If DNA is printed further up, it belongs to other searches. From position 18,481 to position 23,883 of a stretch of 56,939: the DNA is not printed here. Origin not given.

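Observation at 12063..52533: Cohesin-dockerin style surface assembly loaded with proteases instead of glycoside hydrolases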

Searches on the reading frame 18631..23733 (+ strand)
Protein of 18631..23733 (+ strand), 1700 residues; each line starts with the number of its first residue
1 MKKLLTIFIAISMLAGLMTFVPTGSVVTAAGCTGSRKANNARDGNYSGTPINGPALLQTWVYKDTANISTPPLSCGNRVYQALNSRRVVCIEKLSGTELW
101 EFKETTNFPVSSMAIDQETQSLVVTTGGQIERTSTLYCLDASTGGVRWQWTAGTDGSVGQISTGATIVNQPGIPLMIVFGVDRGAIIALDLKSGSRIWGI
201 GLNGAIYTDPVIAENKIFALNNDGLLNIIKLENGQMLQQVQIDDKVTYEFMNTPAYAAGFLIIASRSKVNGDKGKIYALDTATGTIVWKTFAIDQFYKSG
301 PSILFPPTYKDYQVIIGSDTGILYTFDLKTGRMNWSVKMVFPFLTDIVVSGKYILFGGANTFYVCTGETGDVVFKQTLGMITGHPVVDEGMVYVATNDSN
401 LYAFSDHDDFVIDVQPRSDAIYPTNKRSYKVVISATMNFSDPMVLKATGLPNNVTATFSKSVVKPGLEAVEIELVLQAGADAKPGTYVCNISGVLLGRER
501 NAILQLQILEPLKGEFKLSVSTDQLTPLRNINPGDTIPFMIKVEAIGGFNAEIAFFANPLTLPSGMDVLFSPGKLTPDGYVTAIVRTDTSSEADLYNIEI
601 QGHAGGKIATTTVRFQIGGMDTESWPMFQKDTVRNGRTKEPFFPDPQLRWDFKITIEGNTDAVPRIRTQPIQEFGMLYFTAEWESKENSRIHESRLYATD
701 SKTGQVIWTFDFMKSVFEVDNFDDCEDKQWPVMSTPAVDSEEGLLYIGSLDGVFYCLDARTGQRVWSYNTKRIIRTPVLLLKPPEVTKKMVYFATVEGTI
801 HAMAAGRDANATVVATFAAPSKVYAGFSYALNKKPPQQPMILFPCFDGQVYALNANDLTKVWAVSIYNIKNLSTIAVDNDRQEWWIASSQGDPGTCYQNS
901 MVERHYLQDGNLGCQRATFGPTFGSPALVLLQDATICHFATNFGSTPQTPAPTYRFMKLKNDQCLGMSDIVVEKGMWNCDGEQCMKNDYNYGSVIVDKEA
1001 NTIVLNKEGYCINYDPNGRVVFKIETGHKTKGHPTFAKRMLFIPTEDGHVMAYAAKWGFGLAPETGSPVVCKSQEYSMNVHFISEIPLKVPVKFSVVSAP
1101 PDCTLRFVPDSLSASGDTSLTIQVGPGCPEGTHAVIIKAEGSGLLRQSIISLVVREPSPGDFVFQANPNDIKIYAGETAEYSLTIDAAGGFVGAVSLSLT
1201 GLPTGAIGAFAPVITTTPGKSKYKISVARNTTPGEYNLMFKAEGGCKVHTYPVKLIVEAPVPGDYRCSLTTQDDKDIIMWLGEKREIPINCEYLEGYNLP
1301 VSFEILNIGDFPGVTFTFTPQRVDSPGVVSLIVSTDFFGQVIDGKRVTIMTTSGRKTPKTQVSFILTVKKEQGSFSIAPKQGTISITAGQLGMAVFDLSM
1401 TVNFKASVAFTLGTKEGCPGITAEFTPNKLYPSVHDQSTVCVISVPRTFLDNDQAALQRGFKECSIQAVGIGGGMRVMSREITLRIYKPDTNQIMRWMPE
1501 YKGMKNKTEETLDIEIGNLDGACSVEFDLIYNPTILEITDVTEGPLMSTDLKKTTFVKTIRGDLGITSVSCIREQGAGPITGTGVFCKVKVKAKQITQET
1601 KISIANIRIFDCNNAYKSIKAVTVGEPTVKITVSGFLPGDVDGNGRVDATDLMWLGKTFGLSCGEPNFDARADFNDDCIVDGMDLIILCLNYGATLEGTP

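Call 3: search_protein_families(library=pfam, proteins=[window:18631-23733:+], max_evalue=0.01)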
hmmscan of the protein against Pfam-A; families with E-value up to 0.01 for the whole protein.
window:18631-23733:+ (1700 aa): 5 families
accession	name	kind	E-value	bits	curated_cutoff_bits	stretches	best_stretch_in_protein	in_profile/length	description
PF13360.13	PQQ_2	-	2.6e-45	155.4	27.6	3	72-290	30-233/233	Outer membrane protein assembly factor BamB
PF13570.13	Beta-prop_ACSF4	-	7.6e-43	147.6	133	3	694-866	71-212/329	Beta-alanine-activating enzyme, beta-propeller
PF01011.28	PQQ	-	1.6e-12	47.4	26.7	1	133-289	66-205/595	Glucose/ethanol/alcohol dehydrogenase, beta-propeller domain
PF00963.24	Cohesin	-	1.5e-07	32.1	24.1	1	1514-1623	20-132/139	Cohesin domain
PF00404.24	Dockerin_1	-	7e-06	26.6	22.9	1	1638-1688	1-52/57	Dockerin type I domain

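Call 91: search_protein_families(library=ncbifam, proteins=[window:18631-23733:+], max_evalue=0.001)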
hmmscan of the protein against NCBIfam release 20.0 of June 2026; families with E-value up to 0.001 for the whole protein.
window:18631-23733:+ (1700 aa): 6 families
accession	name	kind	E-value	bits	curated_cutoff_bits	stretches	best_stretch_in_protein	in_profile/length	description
TIGR03300.1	assembly_YfgL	equivalog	3.9e-37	127.8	285.2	4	209-345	60-179/377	outer membrane protein assembly factor BamB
NF008351.0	PRK11138.1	equivalog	4.5e-31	107.7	423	3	209-358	64-207/394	outer membrane protein assembly factor BamB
NF053615.1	SerThrKinAfsKStmc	equivalog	8e-22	77.7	1300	2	250-404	650-799/809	protein serine/threonine kinase AfsK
TIGR03075.1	PQQ_enz_alc_DH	subfamily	3.5e-20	72.1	480.05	2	69-198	62-195/530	PQQ-dependent dehydrogenase, methanol/ethanol family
TIGR04528.1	acido_non_PQQ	subfamily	2.9e-13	49.4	650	0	102-211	369-470/493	acido-empty-quinoprotein group A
NF041516.1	PA2928_fam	subfamily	0.00041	19.8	70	0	257-334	296-372/376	PA2928 family protein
